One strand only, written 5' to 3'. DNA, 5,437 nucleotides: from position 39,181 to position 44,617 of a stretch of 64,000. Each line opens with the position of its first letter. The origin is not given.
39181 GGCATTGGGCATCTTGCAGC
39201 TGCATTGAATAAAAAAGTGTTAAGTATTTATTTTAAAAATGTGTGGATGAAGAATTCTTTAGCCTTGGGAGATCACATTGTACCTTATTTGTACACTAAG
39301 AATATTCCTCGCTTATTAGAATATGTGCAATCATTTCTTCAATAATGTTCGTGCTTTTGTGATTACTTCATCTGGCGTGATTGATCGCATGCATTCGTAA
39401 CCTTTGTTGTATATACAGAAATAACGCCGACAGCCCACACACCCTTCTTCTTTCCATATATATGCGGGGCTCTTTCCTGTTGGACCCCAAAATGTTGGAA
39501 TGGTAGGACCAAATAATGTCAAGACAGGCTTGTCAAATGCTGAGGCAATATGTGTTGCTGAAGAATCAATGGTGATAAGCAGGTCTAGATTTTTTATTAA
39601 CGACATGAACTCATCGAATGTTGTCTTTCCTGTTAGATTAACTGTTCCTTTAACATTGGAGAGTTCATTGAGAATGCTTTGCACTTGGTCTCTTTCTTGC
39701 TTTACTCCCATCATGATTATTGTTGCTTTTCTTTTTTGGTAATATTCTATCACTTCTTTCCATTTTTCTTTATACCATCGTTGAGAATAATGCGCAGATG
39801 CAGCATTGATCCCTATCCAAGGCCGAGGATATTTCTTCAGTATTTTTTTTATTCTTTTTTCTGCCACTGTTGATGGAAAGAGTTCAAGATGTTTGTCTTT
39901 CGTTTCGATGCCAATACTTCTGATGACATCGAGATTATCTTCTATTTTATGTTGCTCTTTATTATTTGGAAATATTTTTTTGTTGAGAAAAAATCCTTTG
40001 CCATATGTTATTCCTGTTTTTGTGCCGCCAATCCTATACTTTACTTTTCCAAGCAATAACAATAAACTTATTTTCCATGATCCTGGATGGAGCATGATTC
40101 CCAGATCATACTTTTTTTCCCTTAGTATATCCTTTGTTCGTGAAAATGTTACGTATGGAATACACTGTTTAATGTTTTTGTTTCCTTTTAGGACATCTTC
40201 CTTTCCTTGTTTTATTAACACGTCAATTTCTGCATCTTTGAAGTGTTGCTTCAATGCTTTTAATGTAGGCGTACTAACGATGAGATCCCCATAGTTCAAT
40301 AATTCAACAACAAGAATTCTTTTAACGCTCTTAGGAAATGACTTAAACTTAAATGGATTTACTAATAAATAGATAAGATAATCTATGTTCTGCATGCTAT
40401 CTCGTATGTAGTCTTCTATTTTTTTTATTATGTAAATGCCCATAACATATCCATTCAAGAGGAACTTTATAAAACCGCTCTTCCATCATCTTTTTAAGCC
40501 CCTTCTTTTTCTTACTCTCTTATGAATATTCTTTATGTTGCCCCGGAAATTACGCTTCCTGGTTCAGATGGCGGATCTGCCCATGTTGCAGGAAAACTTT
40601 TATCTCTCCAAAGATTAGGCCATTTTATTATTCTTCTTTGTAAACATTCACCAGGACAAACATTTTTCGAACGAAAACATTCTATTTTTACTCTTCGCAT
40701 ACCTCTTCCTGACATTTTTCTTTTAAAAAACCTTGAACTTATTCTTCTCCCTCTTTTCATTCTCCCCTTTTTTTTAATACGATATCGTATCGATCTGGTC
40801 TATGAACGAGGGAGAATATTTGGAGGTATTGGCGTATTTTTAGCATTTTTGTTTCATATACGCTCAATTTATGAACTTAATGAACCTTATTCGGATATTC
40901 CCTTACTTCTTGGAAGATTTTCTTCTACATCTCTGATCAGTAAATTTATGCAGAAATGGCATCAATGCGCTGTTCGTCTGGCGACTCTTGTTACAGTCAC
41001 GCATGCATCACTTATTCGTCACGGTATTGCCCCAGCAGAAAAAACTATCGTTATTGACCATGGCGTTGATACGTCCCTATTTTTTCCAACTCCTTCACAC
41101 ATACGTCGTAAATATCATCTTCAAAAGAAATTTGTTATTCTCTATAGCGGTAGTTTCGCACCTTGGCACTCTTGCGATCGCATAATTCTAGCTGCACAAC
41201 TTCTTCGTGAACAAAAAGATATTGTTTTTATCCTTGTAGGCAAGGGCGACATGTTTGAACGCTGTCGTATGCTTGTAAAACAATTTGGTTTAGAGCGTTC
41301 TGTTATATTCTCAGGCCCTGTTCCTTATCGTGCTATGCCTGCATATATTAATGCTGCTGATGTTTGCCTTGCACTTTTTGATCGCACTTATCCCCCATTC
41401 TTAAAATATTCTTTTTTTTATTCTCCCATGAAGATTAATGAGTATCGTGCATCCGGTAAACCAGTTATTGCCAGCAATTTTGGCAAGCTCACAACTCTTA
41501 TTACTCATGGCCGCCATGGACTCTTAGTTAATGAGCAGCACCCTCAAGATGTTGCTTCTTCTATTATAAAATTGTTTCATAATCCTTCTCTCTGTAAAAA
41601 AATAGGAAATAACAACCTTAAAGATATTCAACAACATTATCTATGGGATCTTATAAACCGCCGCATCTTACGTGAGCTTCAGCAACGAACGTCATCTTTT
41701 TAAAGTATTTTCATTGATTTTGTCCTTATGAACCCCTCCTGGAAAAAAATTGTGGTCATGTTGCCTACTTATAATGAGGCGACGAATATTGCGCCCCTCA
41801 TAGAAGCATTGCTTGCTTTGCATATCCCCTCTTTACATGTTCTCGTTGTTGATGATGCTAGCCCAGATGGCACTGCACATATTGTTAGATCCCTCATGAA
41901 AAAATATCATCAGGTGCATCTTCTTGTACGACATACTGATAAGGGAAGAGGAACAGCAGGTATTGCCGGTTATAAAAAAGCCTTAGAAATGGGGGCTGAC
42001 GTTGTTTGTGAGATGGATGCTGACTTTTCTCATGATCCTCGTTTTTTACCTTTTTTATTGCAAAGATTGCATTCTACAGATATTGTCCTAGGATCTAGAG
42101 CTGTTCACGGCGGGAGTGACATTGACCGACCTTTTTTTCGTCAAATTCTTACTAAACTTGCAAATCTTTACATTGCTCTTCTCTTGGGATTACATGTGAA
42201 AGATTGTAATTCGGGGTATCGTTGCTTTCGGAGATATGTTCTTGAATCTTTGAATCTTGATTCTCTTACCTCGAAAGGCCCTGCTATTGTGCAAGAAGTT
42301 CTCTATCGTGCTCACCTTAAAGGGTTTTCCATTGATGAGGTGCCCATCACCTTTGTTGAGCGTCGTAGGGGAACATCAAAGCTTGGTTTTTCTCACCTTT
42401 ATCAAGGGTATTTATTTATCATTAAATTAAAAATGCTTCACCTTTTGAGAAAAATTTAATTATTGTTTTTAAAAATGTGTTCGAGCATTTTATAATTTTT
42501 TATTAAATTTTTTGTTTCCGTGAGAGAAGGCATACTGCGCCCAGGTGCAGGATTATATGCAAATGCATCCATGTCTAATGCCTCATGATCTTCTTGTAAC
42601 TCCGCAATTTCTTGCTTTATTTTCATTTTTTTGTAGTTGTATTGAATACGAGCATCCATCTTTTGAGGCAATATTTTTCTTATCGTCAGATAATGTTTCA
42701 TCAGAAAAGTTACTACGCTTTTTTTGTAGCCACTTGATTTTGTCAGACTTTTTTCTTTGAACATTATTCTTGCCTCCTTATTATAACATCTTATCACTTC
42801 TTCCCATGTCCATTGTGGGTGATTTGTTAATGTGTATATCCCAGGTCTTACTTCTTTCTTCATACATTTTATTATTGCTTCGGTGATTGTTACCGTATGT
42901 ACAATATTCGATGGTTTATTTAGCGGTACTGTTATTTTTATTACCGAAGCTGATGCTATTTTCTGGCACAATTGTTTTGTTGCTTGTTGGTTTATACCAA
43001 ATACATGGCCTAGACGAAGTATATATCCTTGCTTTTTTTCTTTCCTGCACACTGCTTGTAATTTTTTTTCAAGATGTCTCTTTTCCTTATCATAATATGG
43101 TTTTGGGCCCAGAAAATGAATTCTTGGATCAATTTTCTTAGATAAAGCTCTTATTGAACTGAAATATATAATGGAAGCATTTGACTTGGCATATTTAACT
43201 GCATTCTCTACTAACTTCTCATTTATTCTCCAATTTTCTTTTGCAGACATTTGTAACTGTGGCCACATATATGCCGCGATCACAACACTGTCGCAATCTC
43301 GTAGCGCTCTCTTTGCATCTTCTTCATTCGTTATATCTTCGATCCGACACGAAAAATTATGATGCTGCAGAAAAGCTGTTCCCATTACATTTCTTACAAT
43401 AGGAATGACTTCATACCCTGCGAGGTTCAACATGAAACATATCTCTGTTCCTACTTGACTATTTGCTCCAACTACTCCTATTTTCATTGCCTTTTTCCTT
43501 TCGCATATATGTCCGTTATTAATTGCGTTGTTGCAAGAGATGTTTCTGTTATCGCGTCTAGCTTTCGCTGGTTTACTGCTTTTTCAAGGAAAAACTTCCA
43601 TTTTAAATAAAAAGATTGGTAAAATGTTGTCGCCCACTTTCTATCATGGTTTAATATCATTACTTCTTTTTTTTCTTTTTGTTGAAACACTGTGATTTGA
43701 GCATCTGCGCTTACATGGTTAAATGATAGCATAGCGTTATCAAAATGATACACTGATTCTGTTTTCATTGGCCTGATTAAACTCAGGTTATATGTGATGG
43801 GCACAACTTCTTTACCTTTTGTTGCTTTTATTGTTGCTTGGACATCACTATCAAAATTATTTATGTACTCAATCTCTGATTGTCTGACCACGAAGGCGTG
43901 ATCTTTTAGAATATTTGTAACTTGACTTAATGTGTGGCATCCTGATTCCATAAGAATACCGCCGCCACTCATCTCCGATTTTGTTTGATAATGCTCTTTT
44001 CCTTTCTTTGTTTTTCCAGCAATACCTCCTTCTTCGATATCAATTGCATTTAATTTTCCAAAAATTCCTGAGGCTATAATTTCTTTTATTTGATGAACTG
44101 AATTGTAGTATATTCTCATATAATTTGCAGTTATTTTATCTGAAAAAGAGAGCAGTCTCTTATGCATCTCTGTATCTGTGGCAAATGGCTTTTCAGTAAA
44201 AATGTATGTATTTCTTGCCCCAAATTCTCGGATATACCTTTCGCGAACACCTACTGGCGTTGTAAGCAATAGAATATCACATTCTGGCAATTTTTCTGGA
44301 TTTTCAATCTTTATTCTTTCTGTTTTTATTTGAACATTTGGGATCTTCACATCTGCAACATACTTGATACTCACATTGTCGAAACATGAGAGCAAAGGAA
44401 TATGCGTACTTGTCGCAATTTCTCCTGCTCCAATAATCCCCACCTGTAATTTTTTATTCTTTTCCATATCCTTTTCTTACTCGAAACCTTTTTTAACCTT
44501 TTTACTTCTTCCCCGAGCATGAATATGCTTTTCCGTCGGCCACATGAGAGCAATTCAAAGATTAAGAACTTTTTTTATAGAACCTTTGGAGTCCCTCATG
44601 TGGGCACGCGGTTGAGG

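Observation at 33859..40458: Three GT9 (LPS-heptosyltransferase family) genes in an archaeal N-glycosylation locus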

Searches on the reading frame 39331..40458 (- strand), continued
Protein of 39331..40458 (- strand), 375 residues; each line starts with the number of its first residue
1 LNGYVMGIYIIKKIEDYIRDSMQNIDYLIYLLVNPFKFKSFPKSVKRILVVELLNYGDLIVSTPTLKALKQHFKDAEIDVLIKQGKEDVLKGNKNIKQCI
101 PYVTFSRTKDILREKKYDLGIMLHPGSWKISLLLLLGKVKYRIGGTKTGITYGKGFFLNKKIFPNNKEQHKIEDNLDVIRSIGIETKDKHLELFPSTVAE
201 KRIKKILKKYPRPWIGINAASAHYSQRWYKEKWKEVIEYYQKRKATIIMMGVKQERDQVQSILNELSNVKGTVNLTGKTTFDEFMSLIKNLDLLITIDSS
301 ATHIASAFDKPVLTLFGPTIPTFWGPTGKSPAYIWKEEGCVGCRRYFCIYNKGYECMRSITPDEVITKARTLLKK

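Call 61: find_encoding_contigs(protein=P0022, flank=10000, max_places=2)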
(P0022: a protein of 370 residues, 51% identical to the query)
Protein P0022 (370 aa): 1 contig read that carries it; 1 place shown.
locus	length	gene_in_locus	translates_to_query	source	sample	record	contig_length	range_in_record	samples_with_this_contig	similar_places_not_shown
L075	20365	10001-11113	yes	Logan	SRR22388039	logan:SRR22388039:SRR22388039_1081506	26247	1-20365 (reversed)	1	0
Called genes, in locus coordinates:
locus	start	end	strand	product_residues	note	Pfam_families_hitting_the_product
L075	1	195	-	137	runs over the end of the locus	PF05523:FdtA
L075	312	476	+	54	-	-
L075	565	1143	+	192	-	-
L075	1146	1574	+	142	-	-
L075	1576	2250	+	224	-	PF00702:Hydrolase, PF13419:HAD_2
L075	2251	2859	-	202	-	PF00702:Hydrolase, PF13419:HAD_2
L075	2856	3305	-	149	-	PF00293:NUDIX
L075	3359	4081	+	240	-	PF00483:NTP_transferase, PF12804:NTP_transf_3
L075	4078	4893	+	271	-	-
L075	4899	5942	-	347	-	PF00551:Formyl_trans_N, PF02911:Formyl_trans_C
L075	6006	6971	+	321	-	PF00535:Glycos_transf_2, PF13506:Glyco_transf_21 (faint), PF13641:Glyco_tranf_2_3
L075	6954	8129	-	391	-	PF00534:Glycos_transf_1, PF13692:Glyco_trans_1_4, PF13524:Glyco_trans_1_2 (weak)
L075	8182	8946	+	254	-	PF05219:DREV (weak), PF13489:Methyltransf_23, PF07021:MetW, PF02353:CMAS, PF13649:Methyltransf_25, PF13847:Methyltransf_31, PF08241:Methyltransf_11, PF08242:Methyltransf_12, +1 more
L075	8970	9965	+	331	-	PF00294:PfkB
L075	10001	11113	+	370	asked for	PF01075:Glyco_transf_9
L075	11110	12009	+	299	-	PF01075:Glyco_transf_9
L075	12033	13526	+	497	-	PF13231:PMT_2, PF02366:PMT (weak)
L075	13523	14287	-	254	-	PF00535:Glycos_transf_2, PF10111:Glyco_tranf_2_2, PF13641:Glyco_tranf_2_3 (weak)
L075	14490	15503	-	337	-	PF00953:Glycos_transf_4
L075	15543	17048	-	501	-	PF01943:Polysacc_synt, PF13440:Polysacc_synt_3, PF01554:MatE, PF03023:MurJ (weak)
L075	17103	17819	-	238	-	PF00535:Glycos_transf_2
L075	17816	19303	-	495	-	PF13231:PMT_2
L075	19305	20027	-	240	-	PF00535:Glycos_transf_2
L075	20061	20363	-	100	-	?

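Call 70: predict_structure(alignment_id=A1)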
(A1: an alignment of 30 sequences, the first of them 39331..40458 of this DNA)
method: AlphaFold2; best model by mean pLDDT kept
length: 375 residues; sequences in the alignment: 30
mean_pLDDT: 89.9   pTM: 0.90
mean pLDDT of the five models: 89.9, 89.4, 89.3, 89.2, 88.7
residues with pLDDT >= 90: 264; 70-90: 81; 50-70: 19; < 50: 11
segments of 3 or more residues with pLDDT < 50: 1-6, 148-152
pLDDT, mean of each block of 10 residues (from residue 1): 49 80 83 88 97 93 98 98 95 97 97 98 81 96 70 72 83 93 96 97 98 97 87 98 97 95 95 96 98 96 97 91 91 81 68 83 98 90
secondary structure, 60 per line:
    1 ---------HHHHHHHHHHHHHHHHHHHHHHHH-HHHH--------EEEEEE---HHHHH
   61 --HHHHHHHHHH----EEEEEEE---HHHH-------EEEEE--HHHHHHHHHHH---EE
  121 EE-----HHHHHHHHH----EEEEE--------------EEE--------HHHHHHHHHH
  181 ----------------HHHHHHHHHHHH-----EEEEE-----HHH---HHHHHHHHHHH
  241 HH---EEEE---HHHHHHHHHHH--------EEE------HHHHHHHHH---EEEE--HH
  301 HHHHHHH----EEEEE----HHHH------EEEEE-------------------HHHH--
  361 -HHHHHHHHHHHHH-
elements in order: H10-33 H35-38 E47-52 H56-60 H63-72 E77-83 H87-90 E98-102 H105-115 E119-122 H128-136 E141-145 E160-162 H171-180 H197-208 E214-218 H230-242 E246-249 H253-263 E272-274 H281-289 E293-296 H299-307 E312-316 H321-324 E331-335 H355-358 H362-374

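Call 72: fold_search(model_id=the predicted structure, library=pdb)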
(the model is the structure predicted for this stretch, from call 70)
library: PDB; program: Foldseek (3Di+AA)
matches with E <= 10: 1721; with E <= 0.001: 271
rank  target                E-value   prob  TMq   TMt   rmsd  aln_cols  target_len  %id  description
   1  3tov_A                6.9e-21  1.00  0.75  0.80   5.2       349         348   23  The crystal structure of the glycosyl transferase family 9 from Veillonella parvula DSM 2008 (released 2011-09-21)
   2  3tov_B                2.4e-20  1.00  0.77  0.83   3.5       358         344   22  The crystal structure of the glycosyl transferase family 9 from Veillonella parvula DSM 2008 (released 2011-09-21)
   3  1psw                  2.0e-18  1.00  0.73  0.82   3.6       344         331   22  Structure of E. coli ADP-heptose lps heptosyltransferase II (released 2003-07-08)
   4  6dfe_B                2.3e-15  1.00  0.65  0.74   5.0       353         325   17  The structure of a ternary complex of E. coli WaaC (released 2018-09-05)
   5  2h1h_A                7.2e-15  1.00  0.65  0.75   5.0       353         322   17  E. coli heptosyltransferase WaaC with ADP-2-deoxy-2-fluoro heptose (released 2007-05-22)
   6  2gt1_A                1.1e-14  1.00  0.66  0.76   4.7       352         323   17  E. coli heptosyltransferase WaaC. (released 2007-05-01)
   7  2h1f_A                2.9e-14  1.00  0.64  0.73   5.0       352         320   17  E. coli heptosyltransferase WaaC with ADP (released 2007-05-22)
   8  2h1h_B                8.0e-14  1.00  0.64  0.76   4.8       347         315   17  E. coli heptosyltransferase WaaC with ADP-2-deoxy-2-fluoro heptose (released 2007-05-22)
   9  9grx_1                2.1e-13  1.00  0.60  0.56   4.4       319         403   16  NDH-PSI-LHCI supercomplex from S. oleracea (released 2025-02-12)
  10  2gt1_B                2.6e-13  1.00  0.62  0.75   4.9       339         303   16  E. coli heptosyltransferase WaaC. (released 2007-05-01)
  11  7wff_a                2.3e-10  1.00  0.63  0.68   6.7       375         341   14  Subcomplexes B,M and L in the Cylic electron transfer supercomplex NDH-PSI from Arabidopsis (released 2022-03-16)
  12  4rap_J                7.2e-10  1.00  0.56  0.55   5.5       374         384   16  Crystal structure of bacterial iron-containing dodecameric glycosyltransferase TibC from enterotoxigenic E.coli H10407 (released 2014-10-29)
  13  4rb4_A                1.8e-09  1.00  0.56  0.55   5.1       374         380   15  Crystal structure of dodecameric iron-containing heptosyltransferase TibC in complex with ADP-D-beta-D-heptose at 3.9  (released 2014-11-05)
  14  4rap_D                1.9e-09  1.00  0.57  0.56   5.4       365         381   16  Crystal structure of bacterial iron-containing dodecameric glycosyltransferase TibC from enterotoxigenic E.coli H10407 (released 2014-10-29)
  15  4rap_B                2.0e-09  1.00  0.56  0.55   5.5       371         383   16  Crystal structure of bacterial iron-containing dodecameric glycosyltransferase TibC from enterotoxigenic E.coli H10407 (released 2014-10-29)
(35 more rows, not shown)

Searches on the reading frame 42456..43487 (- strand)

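Call 9: search_protein_families(library=pfam, proteins=[window:42456-43487:-], max_evalue=0.001)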
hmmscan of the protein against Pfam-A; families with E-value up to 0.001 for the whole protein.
window:42456-43487:- (343 aa): 4 families
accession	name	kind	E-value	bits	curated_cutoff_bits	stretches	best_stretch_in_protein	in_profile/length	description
PF01370.27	Epimerase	-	2e-12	47.5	20.9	1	5-178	3-187/240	NAD dependent epimerase/dehydratase family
PF04321.23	RmlD_sub_bind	-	3.7e-11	43.1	27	1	1-240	1-232/287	RmlD substrate binding domain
PF13460.12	NAD_binding_10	-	1.4e-07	32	27.2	1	7-144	1-132/184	NAD(P)H-binding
PF00056.29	Ldh_1_N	-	0.00017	22.1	27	0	1-104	1-113/141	lactate/malate dehydrogenase, NAD binding domain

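Call 13: search_protein_families(library=ncbifam, proteins=[window:42456-43487:-], max_evalue=0.001)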
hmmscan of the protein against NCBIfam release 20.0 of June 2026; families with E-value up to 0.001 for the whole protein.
window:42456-43487:- (343 aa): 1 family
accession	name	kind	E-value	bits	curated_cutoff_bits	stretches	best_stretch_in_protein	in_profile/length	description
TIGR03466.1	HpnA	hypoth_equivalog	0.00019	20.4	367.65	1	5-122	5-124/327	hopanoid-associated sugar epimerase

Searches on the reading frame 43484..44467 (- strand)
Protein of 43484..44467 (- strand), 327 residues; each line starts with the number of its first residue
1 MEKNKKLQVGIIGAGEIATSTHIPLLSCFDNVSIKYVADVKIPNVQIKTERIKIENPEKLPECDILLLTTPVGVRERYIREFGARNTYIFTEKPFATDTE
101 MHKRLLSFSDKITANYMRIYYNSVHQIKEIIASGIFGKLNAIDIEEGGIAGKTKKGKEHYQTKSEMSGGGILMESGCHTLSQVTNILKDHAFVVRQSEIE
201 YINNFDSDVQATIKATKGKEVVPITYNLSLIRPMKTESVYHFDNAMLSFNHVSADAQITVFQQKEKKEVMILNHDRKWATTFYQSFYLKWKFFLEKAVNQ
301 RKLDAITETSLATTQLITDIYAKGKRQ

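Call 9: search_protein_families(library=pfam, proteins=[window:43484-44467:-], max_evalue=0.001)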
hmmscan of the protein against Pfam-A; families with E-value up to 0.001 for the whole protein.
window:43484-44467:- (327 aa): 2 families
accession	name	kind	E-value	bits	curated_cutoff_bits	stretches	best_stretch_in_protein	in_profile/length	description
PF01408.29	GFO_IDH_MocA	-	1.6e-08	35.7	24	1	8-107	2-107/120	Oxidoreductase family, NAD-binding Rossmann fold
PF22725.1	GFO_IDH_MocA_C3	-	3e-06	27.7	27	1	125-189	2-64/124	GFO/IDH/MocA C-terminal domain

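Call 13: search_protein_families(library=ncbifam, proteins=[window:43484-44467:-], max_evalue=0.001)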
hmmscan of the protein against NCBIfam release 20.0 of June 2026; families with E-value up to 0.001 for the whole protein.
window:43484-44467:- (327 aa): 5 families
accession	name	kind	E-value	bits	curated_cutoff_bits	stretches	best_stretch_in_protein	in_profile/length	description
TIGR04380.1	myo_inos_iolG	equivalog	4.1e-09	35.8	355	1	6-145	1-151/330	inositol 2-dehydrogenase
NF040723.1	UDP-GlcNAcDh_Arch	equivalog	7.7e-05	22.3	450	1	7-143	1-145/302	UDP-N-acetylglucosamine 3-dehydrogenase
NF052679.1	InsChiInosDhIolG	equivalog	0.00014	21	540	1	7-138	3-147/343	bifunctional inositol 2-dehydrogenase/D-chiro-inositol 1-dehydrogenase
NF041392.1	XylDh_Gfo6_Halo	equivalog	0.00016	20.6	350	1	63-206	83-231/350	D-xylose 1-dehydrogenase Gfo6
NF008607.0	PRK11579.1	subfamily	0.00019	20.6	330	1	5-186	3-188/346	oxidoreductase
